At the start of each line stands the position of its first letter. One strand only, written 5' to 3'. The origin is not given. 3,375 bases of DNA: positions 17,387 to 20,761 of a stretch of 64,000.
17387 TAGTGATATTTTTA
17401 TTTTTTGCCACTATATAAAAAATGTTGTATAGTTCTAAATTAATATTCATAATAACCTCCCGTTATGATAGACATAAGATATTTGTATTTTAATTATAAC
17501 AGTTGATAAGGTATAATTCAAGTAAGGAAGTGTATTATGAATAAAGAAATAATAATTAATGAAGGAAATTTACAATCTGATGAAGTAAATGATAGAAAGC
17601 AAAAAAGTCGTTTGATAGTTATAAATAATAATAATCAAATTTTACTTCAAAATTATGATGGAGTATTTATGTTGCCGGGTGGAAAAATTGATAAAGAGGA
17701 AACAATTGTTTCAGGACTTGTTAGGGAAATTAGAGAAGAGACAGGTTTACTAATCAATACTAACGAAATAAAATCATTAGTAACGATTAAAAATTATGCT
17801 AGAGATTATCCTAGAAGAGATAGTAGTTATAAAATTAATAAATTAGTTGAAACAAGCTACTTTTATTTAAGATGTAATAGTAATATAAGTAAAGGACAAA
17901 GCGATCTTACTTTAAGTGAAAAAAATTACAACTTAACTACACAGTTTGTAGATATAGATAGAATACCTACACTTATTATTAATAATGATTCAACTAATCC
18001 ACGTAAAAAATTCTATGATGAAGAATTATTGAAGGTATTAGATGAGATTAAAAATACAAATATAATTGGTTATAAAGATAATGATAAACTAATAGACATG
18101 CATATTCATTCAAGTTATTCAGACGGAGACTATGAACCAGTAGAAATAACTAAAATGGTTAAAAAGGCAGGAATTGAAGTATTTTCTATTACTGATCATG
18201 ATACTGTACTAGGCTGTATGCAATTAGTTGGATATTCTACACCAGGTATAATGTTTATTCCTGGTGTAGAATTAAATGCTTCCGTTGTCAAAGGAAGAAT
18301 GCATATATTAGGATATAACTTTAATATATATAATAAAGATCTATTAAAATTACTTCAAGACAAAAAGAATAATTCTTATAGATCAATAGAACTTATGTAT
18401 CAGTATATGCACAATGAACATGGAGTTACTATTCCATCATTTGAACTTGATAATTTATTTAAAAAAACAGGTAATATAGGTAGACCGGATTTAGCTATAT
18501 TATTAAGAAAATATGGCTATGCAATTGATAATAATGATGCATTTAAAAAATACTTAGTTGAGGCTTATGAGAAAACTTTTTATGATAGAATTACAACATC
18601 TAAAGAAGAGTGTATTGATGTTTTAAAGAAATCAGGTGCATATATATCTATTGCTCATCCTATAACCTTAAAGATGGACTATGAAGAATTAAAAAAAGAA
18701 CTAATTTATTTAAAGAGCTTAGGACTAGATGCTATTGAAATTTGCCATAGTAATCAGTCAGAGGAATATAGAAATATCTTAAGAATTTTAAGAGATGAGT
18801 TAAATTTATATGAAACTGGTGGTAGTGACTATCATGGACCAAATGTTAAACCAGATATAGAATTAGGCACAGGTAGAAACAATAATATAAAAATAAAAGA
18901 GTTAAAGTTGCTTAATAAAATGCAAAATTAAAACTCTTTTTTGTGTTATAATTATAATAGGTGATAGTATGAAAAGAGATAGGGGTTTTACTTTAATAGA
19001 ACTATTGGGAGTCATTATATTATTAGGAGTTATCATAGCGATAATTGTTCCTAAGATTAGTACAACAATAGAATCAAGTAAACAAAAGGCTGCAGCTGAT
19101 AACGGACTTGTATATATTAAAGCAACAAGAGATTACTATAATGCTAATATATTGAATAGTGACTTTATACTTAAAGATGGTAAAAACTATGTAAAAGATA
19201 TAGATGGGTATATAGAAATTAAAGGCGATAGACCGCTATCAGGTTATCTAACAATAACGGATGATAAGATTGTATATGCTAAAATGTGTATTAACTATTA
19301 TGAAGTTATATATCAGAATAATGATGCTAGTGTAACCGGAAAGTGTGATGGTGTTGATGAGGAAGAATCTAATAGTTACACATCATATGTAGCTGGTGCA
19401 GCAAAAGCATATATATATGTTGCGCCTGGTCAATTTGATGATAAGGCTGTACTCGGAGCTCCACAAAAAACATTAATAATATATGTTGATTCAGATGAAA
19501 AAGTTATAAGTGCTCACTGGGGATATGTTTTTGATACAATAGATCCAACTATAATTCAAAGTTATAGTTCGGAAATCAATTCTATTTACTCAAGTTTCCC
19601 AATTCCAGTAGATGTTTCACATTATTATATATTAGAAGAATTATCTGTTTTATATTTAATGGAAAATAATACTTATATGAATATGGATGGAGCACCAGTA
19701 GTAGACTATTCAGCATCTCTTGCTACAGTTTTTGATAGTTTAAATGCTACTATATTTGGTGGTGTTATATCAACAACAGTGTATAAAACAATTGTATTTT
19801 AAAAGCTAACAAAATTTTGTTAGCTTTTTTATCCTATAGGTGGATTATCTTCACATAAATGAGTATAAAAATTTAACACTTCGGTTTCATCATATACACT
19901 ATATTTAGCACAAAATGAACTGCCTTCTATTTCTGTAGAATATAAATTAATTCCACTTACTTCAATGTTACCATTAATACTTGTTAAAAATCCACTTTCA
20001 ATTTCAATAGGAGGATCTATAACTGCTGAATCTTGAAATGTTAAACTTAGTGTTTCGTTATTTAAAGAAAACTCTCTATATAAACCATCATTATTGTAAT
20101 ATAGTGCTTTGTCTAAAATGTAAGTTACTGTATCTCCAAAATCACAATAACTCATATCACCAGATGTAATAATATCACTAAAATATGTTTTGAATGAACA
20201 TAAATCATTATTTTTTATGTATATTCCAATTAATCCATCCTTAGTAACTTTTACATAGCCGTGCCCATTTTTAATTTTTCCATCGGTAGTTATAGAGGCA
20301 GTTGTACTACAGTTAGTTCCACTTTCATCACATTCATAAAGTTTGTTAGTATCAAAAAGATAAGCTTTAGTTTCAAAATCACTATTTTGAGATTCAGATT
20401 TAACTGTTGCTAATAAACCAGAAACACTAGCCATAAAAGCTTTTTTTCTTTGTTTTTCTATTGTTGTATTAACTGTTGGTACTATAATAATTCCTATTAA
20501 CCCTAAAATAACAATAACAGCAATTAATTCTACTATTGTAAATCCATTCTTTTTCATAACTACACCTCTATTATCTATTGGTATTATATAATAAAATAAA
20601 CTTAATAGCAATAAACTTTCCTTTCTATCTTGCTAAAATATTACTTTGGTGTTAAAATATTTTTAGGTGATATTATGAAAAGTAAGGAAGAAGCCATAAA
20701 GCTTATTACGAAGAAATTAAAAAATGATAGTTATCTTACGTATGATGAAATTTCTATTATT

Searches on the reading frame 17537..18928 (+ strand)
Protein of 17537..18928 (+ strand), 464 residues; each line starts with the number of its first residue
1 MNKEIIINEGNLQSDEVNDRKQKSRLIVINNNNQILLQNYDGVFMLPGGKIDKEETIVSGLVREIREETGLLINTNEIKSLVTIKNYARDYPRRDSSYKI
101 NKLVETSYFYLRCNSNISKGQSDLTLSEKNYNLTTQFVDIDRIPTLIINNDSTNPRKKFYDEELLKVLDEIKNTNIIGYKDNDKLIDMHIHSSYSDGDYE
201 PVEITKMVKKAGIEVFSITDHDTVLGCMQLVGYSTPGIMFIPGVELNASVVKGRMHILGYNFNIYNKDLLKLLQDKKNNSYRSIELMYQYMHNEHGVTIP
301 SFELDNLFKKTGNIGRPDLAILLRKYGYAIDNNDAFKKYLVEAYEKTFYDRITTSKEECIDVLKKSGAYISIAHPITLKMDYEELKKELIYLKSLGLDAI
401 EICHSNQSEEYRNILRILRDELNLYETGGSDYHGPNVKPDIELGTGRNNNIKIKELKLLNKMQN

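Call 11: search_protein_families(library=pfam, proteins=[window:17537-18928:+], max_evalue=0.001)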
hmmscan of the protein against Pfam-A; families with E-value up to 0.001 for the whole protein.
window:17537-18928:+ (464 aa): 3 families
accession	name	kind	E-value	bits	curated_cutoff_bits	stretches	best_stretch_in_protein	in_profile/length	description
PF00293.34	NUDIX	-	1.3e-09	38.6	21.1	1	24-113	5-93/134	NUDIX domain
PF02811.25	PHP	-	2.6e-07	31.5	26.4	1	187-279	1-98/164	PHP domain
PF22327.2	Nudt16-like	-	3.9e-06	27.3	27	1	26-80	16-72/161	U8 snoRNA-decapping enzyme-like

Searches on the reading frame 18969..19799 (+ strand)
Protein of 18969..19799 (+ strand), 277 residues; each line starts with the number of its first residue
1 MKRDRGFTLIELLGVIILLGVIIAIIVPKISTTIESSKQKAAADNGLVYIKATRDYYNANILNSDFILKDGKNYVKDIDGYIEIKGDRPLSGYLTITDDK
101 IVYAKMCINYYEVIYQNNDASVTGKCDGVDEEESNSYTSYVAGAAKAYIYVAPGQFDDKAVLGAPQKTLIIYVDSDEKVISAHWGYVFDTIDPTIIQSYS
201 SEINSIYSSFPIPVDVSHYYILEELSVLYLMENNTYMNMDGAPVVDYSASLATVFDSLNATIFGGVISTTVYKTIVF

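Call 11: search_protein_families(library=pfam, proteins=[window:18969-19799:+], max_evalue=0.001)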
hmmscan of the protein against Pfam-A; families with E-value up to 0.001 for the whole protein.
window:18969-19799:+ (277 aa): 1 family
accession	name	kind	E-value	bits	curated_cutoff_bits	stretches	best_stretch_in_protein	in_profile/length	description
PF07963.17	N_methyl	-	4.7e-07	29.6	21.2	1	1-26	1-26/27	Prokaryotic N-terminal methylation motif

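Call 53: search_protein_families(library=pfam, proteins=[window:18969-19799:+], max_evalue=0.1)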
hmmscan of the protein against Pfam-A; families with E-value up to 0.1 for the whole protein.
window:18969-19799:+ (277 aa): 1 family
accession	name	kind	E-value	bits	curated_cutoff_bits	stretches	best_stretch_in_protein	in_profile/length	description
PF07963.17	N_methyl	-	4.7e-07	29.6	21.2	1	1-26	1-26/27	Prokaryotic N-terminal methylation motif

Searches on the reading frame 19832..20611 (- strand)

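Call 11: search_protein_families(library=pfam, proteins=[window:19832-20611:-], max_evalue=0.001)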
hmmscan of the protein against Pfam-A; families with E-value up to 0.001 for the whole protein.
window:19832-20611:- (260 aa): 1 family
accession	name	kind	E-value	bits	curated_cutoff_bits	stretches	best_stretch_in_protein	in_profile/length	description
PF07963.17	N_methyl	-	0.00062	19.7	21.2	0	19-43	2-26/27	Prokaryotic N-terminal methylation motif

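Call 53: search_protein_families(library=pfam, proteins=[window:19832-20611:-], max_evalue=0.1)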
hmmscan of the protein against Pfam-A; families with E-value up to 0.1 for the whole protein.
window:19832-20611:- (260 aa): 1 family
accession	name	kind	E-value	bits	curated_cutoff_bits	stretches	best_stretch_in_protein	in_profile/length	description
PF07963.17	N_methyl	-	0.00062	19.7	21.2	1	19-43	2-26/27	Prokaryotic N-terminal methylation motif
